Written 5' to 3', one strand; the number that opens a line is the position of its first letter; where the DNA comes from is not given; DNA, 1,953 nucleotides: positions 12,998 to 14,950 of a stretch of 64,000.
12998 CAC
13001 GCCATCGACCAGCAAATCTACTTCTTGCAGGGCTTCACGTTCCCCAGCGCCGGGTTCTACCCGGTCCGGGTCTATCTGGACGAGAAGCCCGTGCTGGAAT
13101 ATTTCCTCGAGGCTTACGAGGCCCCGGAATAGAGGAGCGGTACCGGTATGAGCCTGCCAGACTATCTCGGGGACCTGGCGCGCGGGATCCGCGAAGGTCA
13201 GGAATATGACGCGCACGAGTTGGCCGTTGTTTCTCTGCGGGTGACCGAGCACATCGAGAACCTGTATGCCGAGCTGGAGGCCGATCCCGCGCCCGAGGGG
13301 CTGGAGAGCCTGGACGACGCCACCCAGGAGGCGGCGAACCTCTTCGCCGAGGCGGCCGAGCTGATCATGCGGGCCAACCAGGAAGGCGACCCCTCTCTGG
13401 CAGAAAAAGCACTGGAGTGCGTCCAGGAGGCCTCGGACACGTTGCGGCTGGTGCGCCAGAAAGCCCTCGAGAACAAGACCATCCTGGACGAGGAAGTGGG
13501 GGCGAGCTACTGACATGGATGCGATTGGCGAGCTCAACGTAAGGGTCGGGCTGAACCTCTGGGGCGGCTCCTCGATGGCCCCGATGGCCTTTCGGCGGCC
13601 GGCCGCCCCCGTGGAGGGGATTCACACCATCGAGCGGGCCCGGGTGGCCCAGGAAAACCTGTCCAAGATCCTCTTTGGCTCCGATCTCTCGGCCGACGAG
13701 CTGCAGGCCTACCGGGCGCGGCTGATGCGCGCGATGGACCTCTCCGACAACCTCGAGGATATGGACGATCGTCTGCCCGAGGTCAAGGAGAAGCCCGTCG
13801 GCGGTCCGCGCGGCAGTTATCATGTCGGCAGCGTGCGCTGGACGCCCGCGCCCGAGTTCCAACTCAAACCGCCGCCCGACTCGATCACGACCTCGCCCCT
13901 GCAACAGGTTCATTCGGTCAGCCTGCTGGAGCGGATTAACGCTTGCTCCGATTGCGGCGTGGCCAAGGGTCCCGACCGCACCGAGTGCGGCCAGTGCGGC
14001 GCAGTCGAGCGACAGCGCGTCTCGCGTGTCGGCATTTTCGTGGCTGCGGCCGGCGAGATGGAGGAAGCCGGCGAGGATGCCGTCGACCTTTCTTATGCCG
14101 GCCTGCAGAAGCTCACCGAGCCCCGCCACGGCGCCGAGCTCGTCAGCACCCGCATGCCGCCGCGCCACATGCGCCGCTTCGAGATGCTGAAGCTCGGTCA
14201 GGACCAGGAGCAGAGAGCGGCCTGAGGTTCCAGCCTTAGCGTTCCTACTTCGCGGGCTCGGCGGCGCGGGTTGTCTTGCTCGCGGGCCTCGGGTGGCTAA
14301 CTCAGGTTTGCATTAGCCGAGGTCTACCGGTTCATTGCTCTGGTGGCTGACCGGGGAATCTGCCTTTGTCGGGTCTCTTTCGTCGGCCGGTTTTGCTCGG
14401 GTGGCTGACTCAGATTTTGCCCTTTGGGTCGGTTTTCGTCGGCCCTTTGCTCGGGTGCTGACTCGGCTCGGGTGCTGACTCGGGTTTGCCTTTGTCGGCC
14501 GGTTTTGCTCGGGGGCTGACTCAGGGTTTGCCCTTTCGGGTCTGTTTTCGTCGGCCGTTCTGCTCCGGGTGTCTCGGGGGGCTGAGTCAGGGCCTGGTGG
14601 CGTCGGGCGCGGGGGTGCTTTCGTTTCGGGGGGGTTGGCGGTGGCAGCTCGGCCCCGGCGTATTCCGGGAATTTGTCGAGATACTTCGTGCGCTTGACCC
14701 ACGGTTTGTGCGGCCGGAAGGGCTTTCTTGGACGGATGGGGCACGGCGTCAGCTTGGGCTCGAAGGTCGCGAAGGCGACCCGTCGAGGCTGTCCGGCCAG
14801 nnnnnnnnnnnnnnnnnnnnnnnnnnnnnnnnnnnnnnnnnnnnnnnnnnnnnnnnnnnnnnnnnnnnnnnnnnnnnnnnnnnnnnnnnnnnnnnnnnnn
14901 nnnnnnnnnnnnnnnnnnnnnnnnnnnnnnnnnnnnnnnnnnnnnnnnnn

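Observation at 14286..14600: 55-60 bp degenerate tandem array with palindromic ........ cores at the 3' end of a gene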

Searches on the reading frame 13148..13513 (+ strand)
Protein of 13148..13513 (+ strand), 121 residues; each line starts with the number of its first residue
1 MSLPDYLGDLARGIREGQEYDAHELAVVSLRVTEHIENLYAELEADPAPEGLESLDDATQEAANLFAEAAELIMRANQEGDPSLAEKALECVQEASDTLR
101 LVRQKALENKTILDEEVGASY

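Call 6: search_protein_families(library=pfam, proteins=[window:13148-13513:+], max_evalue=0.1)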
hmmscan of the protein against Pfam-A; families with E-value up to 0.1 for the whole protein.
window:13148-13513:+ (121 aa): 1 family
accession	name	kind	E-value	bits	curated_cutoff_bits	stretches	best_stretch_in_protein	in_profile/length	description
PF19979.4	DUF6415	-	0.053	14.7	27.5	0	35-103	4-70/95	Family of unknown function (DUF6415)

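Call 51: find_encoding_contigs(protein=window:13148-13513:+, flank=3000)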
Protein window:13148-13513:+ (121 aa): 23 contigs read that carry it; 6 places shown.
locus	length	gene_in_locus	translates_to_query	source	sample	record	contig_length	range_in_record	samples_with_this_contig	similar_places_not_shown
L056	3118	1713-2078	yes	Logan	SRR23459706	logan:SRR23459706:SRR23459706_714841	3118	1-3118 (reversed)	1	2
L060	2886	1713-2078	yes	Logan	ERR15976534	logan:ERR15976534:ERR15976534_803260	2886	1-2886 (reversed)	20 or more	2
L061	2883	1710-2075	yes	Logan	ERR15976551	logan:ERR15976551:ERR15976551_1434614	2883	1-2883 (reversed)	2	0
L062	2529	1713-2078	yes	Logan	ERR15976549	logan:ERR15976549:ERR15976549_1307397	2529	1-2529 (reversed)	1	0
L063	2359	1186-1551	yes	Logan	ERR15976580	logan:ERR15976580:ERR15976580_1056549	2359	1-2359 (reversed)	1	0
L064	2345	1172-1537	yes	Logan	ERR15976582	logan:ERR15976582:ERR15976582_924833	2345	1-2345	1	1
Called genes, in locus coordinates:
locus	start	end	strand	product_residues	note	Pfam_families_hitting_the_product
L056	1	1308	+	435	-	?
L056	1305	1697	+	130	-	PF22091:DUF6941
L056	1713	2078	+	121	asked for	-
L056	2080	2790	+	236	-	-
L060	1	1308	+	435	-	?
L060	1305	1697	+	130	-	PF22091:DUF6941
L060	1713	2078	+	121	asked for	-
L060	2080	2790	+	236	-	-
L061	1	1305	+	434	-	?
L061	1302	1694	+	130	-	PF22091:DUF6941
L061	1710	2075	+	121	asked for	-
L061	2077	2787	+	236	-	-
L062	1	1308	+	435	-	?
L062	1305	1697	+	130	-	PF22091:DUF6941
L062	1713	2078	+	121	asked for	-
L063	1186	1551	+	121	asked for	-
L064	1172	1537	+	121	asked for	-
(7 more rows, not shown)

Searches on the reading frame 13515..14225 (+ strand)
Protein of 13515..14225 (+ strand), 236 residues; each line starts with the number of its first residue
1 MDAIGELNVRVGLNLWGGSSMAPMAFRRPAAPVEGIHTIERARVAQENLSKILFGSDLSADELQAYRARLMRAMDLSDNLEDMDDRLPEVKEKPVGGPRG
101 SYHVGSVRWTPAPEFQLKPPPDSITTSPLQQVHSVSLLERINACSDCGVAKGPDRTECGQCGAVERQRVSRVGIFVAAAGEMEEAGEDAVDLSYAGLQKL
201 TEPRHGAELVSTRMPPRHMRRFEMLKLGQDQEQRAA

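Call 6: search_protein_families(library=pfam, proteins=[window:13515-14225:+], max_evalue=0.1)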
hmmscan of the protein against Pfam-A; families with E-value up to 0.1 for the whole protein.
window:13515-14225:+ (236 aa): 0 families

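Call 50: find_encoding_contigs(protein=window:13515-14225:+, flank=3000)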
Protein window:13515-14225:+ (236 aa): 5 contigs read that carry it; 5 places shown.
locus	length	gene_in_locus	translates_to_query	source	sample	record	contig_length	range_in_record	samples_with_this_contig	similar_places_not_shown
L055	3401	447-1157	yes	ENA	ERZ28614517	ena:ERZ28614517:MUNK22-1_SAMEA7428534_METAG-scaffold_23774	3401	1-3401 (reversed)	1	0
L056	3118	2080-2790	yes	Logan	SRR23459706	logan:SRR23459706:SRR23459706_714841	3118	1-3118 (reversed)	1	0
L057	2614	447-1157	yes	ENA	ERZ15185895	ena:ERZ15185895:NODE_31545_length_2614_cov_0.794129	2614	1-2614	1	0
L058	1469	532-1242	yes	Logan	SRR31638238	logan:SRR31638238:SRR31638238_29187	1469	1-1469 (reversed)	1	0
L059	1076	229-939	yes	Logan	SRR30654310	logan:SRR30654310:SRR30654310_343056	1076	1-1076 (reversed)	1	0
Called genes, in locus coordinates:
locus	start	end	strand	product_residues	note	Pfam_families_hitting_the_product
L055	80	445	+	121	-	-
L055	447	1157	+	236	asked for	-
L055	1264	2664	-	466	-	-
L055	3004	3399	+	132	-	?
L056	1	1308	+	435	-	?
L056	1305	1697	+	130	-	PF22091:DUF6941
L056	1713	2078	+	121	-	-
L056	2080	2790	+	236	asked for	-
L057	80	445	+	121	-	-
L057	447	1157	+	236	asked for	-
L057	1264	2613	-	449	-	?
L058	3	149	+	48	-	?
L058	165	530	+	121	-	-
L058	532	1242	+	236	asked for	-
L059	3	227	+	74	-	?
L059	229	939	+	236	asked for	-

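Call 69: find_homologous_proteins(query=window:13515-14225:+, max_evalue=0.001)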
Query window:13515-14225:+ (236 aa): 6 proteins with E <= 0.001 among 1318 candidates.
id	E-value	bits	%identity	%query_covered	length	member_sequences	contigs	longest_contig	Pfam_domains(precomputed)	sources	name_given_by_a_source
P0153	3.3e-153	526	100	100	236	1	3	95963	-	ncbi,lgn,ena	-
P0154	6.3e-134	463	85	100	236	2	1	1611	-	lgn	-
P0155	2.4e-133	461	84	100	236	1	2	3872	-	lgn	-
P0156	8.3e-131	453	83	100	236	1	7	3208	-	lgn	-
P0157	4.1e-111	388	74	98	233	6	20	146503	-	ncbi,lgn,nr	ncbi:hypothetical protein DYH09_27235 [bacterium CPR1]|nr:hypothetical protein [bacterium CPR1]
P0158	1.1e-87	312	64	96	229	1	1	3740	-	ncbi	ncbi:MAG: hypothetical protein AB1758_20980 [Candidatus Eremiobacterota bacterium]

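Call 70: find_encoding_contigs(protein=P0155, flank=4000, max_places=4)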
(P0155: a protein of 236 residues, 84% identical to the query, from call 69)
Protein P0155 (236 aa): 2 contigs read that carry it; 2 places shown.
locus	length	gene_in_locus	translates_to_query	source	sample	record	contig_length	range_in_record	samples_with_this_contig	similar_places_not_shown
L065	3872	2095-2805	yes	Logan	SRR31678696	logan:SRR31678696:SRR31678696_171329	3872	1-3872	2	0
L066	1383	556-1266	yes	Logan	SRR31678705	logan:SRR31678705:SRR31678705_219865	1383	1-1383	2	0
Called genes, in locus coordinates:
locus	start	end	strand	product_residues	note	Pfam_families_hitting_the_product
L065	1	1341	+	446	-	?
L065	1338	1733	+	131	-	PF22091:DUF6941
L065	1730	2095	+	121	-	-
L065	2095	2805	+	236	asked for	-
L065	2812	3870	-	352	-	?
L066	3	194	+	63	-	?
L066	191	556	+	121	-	-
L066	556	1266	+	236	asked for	-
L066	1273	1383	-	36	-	?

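Call 71: find_encoding_contigs(protein=P0156, flank=4000, max_places=6)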
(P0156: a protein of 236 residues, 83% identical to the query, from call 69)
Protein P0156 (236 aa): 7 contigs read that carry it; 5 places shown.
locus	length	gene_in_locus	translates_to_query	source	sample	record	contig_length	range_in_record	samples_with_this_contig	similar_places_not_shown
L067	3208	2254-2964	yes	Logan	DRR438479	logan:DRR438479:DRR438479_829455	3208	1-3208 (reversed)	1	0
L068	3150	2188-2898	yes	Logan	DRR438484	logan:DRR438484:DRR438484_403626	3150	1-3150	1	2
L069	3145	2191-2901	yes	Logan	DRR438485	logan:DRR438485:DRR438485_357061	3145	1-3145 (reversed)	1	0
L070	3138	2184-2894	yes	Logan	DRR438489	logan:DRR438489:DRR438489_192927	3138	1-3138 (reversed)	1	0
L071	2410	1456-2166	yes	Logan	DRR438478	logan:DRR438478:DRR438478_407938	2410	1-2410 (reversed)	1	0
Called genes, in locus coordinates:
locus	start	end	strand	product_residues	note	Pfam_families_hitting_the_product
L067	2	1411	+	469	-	?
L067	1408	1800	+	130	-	PF22091:DUF6941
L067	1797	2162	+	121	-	-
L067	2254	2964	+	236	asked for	-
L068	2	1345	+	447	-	?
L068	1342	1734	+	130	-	PF22091:DUF6941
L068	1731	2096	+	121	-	-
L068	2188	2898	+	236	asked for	-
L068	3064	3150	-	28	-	?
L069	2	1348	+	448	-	?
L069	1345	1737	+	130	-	PF22091:DUF6941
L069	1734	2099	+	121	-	-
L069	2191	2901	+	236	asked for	-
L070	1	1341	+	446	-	?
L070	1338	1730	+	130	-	PF22091:DUF6941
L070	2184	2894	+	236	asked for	-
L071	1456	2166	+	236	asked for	-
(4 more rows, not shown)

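Call 72: find_encoding_contigs(protein=P0157, flank=4000, max_places=4)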
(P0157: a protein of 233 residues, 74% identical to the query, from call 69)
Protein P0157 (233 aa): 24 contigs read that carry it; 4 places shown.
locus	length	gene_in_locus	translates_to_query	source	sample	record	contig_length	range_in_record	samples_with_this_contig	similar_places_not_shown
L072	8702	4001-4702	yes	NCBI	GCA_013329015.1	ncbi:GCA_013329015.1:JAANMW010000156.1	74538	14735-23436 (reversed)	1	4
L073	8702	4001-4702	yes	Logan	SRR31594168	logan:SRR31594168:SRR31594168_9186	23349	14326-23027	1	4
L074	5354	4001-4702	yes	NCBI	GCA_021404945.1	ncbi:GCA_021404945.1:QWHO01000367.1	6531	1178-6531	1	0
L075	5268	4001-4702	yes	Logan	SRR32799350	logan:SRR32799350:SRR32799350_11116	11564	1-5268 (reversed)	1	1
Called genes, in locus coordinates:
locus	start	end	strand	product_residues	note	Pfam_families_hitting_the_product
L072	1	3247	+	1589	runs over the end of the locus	PF21075:GDH_ACT1, PF21073:GDH_HM1, PF21076:GDH_ACT2, PF21079:GDH_HM2, PF21077:GDH_ACT3, PF21078:GDH_HM3, PF05088:Bac_GDH_CD, PF21074:GDH_C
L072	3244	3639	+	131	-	PF22091:DUF6941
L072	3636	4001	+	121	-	-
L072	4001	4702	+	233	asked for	-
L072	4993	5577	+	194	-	PF05685:Uma2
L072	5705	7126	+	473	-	-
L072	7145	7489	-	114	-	PF01850:PIN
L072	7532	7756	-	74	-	PF02604:PhdYeFM_antitox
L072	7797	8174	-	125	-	-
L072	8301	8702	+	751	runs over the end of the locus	PF22148:Fervidolysin_NPro-like (weak), PF00082:Peptidase_S8, PF20773:InhA-like_MAM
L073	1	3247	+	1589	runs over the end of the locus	PF21075:GDH_ACT1, PF21073:GDH_HM1, PF21076:GDH_ACT2, PF21079:GDH_HM2, PF21077:GDH_ACT3, PF21078:GDH_HM3, PF05088:Bac_GDH_CD, PF21074:GDH_C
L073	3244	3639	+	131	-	PF22091:DUF6941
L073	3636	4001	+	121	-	-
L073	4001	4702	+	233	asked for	-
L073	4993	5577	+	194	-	PF05685:Uma2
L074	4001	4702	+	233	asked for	-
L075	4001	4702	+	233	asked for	-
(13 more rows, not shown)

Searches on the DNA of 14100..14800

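Call 26: search_rna_families(source=window, start=14100, end=14800, threshold=evalue, max_evalue=10)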
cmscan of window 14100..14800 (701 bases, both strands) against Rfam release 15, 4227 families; matches with E-value up to 10: 2.
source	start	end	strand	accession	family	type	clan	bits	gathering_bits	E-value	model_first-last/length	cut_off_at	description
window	14177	14246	-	RF02133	HOXB13-AS1_2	Gene; lncRNA;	-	15.4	40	0.55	1-81/81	no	HOXB13 antisense RNA 1 conserved region 2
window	14183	14319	+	RF00261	IRES_L-myc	Cis-reg; IRES;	-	13.1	60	4.5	1-221/221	no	L-myc internal ribosome entry site (IRES)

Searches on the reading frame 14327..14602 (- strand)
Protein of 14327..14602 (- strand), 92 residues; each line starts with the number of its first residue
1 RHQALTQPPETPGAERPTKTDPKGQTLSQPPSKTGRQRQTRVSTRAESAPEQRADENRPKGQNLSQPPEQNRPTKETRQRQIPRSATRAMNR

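Call 34: find_homologous_proteins(query=window:14327-14602:-, max_evalue=0.01)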
Query seq(92 aa): 8 candidates shared short words with the query, none scored E <= 0.01.
